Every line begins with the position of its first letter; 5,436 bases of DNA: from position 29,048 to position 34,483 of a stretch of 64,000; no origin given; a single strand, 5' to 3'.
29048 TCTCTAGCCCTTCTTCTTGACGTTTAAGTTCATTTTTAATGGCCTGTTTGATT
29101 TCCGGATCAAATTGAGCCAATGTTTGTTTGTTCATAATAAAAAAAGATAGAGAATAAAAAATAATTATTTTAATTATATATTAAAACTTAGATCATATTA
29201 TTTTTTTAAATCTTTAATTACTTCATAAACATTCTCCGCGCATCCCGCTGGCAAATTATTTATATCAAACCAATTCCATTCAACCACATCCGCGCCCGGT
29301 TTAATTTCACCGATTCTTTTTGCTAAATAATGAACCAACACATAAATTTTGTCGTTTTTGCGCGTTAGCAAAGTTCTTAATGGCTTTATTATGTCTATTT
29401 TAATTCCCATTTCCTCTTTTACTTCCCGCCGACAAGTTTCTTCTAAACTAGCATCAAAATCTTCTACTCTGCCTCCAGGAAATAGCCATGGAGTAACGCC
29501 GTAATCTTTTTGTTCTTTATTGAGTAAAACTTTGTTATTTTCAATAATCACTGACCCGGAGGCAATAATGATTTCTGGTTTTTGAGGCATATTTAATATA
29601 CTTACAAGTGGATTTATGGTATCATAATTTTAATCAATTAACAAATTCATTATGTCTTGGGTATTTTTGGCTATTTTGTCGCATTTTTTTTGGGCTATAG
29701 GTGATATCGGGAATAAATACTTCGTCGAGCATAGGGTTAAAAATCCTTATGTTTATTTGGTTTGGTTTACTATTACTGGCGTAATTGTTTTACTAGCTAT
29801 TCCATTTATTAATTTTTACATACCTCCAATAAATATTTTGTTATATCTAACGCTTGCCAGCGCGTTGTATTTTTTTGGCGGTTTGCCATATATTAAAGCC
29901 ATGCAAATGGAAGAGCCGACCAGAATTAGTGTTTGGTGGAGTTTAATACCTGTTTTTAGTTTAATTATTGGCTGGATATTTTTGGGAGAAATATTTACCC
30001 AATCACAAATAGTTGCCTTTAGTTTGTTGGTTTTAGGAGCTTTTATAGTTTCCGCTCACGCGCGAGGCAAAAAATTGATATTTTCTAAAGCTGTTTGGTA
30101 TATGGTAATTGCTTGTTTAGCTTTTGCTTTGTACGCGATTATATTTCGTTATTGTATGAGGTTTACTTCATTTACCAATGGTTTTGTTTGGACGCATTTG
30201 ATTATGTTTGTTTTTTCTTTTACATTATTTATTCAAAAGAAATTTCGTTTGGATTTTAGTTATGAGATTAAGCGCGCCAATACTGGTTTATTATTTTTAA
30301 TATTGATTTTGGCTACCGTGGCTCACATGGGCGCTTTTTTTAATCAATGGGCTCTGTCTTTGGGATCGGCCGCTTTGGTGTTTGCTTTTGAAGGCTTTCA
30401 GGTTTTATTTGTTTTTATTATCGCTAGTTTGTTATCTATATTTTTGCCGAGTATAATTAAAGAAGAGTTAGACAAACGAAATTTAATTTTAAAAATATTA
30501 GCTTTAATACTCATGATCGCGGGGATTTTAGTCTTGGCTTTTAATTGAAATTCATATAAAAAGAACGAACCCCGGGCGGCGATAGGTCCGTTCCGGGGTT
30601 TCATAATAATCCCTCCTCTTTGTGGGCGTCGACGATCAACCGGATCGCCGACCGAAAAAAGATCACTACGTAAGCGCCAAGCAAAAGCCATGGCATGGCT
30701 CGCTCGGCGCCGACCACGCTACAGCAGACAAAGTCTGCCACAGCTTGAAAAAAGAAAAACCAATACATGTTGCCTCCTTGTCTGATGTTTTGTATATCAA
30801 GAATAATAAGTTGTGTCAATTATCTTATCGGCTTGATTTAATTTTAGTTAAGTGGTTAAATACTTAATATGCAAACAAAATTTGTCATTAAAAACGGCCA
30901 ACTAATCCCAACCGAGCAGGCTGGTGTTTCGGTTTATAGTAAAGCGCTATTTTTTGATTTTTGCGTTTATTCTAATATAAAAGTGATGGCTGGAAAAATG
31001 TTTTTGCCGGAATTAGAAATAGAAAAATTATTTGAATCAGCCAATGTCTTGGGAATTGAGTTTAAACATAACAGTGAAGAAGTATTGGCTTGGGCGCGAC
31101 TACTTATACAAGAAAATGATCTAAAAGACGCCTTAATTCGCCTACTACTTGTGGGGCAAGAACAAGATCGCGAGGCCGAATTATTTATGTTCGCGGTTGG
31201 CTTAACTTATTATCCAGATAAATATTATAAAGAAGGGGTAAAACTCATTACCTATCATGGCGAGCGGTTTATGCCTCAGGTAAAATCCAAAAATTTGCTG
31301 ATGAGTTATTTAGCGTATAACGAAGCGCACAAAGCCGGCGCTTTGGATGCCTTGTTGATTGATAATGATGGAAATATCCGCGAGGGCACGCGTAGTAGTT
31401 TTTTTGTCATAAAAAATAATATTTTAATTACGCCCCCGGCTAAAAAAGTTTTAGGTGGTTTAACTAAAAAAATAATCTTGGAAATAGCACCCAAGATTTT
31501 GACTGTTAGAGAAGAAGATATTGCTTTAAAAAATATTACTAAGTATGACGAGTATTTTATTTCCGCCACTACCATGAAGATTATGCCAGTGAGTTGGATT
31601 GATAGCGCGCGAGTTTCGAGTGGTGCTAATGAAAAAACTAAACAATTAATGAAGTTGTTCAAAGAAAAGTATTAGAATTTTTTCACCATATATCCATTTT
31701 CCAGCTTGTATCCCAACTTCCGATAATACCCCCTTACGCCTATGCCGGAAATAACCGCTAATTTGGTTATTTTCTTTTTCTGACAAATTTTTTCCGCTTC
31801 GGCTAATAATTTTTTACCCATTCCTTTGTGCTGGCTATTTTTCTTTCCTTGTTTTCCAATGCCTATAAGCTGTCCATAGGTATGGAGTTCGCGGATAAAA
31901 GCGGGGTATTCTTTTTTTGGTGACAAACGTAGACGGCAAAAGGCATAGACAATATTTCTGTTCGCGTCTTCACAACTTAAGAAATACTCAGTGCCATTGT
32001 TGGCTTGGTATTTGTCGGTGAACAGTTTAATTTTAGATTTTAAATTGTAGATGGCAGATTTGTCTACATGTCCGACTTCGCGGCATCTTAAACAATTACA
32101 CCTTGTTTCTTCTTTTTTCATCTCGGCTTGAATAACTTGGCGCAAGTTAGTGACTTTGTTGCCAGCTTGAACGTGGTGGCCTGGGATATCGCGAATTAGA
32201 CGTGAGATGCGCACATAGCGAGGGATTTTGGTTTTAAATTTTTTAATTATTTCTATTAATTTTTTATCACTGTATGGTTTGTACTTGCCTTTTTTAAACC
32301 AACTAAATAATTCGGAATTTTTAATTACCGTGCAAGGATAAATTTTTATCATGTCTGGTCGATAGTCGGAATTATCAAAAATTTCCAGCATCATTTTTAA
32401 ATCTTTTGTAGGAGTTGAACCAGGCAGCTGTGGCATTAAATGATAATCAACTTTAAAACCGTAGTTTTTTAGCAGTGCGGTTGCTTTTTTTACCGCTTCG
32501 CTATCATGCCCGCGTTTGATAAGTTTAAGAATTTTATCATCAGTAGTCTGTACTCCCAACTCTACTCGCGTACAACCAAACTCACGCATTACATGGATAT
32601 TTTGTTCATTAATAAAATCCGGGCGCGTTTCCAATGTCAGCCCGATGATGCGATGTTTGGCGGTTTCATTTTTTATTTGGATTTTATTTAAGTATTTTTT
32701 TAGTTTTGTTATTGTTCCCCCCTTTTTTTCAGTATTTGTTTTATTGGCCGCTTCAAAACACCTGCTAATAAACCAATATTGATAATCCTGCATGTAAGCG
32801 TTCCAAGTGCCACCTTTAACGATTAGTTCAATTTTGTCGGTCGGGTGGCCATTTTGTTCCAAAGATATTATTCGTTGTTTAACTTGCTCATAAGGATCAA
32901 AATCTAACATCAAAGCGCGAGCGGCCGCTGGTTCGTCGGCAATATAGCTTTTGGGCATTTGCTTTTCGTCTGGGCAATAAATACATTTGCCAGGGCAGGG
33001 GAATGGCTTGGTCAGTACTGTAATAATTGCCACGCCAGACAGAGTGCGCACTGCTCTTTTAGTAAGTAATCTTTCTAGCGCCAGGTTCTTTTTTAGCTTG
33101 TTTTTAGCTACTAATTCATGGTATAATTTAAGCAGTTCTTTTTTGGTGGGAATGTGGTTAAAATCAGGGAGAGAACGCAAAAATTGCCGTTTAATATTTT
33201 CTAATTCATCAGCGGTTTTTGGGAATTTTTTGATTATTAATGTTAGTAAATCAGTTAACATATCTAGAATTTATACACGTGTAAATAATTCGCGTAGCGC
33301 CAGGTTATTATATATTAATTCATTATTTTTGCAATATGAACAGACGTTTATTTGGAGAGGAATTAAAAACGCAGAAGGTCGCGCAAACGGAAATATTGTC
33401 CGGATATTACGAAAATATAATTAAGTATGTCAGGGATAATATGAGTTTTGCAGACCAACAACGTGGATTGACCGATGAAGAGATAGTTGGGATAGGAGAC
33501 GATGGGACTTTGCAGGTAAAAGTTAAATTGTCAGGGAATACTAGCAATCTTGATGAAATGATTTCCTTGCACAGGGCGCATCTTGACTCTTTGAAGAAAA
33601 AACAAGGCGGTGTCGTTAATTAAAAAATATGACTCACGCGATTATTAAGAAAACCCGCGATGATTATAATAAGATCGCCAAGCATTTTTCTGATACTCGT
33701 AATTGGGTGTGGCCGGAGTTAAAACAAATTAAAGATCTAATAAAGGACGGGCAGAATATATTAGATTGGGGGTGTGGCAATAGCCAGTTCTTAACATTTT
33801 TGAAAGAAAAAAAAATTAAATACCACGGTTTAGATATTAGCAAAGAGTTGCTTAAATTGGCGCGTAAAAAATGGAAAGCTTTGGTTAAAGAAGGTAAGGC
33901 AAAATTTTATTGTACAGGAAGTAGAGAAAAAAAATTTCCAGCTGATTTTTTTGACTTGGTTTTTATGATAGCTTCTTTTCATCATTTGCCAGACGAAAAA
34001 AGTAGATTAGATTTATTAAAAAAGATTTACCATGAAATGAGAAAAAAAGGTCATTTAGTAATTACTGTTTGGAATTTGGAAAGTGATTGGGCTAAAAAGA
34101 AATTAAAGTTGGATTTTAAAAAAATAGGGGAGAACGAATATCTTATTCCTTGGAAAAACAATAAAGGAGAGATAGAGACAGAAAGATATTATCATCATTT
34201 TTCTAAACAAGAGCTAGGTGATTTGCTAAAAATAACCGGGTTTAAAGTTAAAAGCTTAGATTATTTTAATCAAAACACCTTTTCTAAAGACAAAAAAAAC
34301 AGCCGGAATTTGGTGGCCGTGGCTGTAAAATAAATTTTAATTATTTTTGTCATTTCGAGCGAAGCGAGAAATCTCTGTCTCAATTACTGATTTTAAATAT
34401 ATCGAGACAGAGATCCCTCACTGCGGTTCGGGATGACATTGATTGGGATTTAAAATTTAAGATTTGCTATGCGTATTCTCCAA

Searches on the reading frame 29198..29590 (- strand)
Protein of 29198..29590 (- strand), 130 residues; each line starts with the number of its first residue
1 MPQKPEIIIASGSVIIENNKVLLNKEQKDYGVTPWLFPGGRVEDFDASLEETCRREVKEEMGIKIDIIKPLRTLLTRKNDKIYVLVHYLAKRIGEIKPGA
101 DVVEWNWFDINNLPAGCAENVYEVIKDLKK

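Call 47: search_protein_families(library=pfam, proteins=[window:29198-29590:-], max_evalue=0.001)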
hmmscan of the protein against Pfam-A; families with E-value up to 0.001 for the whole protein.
window:29198-29590:- (130 aa): 2 families
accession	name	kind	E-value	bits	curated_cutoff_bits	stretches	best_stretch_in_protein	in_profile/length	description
PF00293.34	NUDIX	-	3.3e-17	63.2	21.1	1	13-122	7-128/134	NUDIX domain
PF22327.2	Nudt16-like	-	0.00019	21.8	27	1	37-93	37-95/161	U8 snoRNA-decapping enzyme-like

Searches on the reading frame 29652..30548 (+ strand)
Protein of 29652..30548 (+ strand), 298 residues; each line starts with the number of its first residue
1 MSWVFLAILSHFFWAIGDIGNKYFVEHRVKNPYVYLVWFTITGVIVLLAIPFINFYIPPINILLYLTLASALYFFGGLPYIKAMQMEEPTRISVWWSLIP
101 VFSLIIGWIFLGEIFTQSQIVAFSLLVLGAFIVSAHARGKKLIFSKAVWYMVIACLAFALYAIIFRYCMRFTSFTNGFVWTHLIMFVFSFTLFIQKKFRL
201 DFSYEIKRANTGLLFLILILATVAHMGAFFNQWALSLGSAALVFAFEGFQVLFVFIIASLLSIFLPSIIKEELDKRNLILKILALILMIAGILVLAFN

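Call 47: search_protein_families(library=pfam, proteins=[window:29652-30548:+], max_evalue=0.001)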
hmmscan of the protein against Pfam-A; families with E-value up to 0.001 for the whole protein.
window:29652-30548:+ (298 aa): 1 family
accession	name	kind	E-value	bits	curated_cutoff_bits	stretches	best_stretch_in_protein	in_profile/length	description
PF00892.27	EamA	-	9.6e-16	58.7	28.2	1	2-134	2-134/135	EamA-like transporter family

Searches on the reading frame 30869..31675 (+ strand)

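Call 47: search_protein_families(library=pfam, proteins=[window:30869-31675:+], max_evalue=0.001)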
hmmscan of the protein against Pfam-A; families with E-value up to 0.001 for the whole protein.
window:30869-31675:+ (268 aa): 1 family
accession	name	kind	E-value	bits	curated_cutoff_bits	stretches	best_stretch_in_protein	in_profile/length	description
PF01063.24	Aminotran_4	-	9.6e-36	124.1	28.5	1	36-242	5-221/223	Amino-transferase class IV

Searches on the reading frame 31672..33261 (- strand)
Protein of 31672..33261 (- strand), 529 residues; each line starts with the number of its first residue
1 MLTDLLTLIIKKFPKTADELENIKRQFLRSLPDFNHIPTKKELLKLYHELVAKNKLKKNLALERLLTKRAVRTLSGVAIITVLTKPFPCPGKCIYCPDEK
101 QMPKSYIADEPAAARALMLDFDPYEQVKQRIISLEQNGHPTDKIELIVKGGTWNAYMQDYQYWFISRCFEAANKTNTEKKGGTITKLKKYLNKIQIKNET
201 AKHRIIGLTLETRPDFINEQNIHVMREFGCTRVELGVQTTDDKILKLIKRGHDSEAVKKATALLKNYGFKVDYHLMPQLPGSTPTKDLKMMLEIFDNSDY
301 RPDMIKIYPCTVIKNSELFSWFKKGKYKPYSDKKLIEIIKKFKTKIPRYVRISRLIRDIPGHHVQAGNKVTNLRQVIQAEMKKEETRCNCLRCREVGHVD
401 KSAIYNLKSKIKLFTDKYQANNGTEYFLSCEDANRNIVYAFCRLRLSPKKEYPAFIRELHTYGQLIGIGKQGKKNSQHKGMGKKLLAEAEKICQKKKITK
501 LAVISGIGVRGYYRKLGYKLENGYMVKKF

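Call 47: search_protein_families(library=pfam, proteins=[window:31672-33261:-], max_evalue=0.001)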
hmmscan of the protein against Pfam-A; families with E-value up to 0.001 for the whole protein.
window:31672-33261:- (529 aa): 4 families
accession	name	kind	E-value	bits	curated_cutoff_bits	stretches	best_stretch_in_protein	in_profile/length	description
PF16199.10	Radical_SAM_C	-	8.4e-21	74.3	31.9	1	302-383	1-85/85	Radical_SAM C-terminal domain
PF04055.27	Radical_SAM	-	8.7e-15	55.7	29.5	1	89-284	7-156/166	Radical SAM superfamily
PF00583.31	Acetyltransf_1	-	5.1e-05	24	20.7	0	468-518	67-116/116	Acetyltransferase (GNAT) family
PF13673.13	Acetyltransf_10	-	0.00012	22.5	23.6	1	474-519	61-108/128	Acetyltransferase (GNAT) domain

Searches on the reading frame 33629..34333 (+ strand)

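Call 47: search_protein_families(library=pfam, proteins=[window:33629-34333:+], max_evalue=0.001)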
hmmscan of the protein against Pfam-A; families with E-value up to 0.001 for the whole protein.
window:33629-34333:+ (234 aa): 9 families
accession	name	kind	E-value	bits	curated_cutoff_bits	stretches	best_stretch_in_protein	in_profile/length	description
PF13489.12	Methyltransf_23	-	8.3e-16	58.6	27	1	37-209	19-163/164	Methyltransferase domain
PF13649.12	Methyltransf_25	-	4.3e-14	53.4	27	1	44-141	1-97/97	Methyltransferase domain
PF13847.12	Methyltransf_31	-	1.1e-13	51.6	27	1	38-182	1-140/145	Methyltransferase domain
PF08241.18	Methyltransf_11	-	1.5e-13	51.6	21.2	1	45-145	1-95/95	Methyltransferase domain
PF08242.18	Methyltransf_12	-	7e-12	46.4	30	1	45-143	1-98/98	Methyltransferase domain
PF07021.18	MetW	-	7.5e-08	32.7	21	1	30-82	3-56/193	Methionine biosynthesis protein MetW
PF01209.24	Ubie_methyltran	-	2.1e-07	31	20.1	1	4-145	11-151/233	ubiE/COQ5 methyltransferase family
PF02353.26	CMAS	-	9.5e-06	25.6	27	1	38-156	60-176/273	Mycolic acid cyclopropane synthetase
PF08003.17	Methyltransf_9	-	0.00026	20.5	23.8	1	26-156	102-228/315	Protein of unknown function (DUF1698)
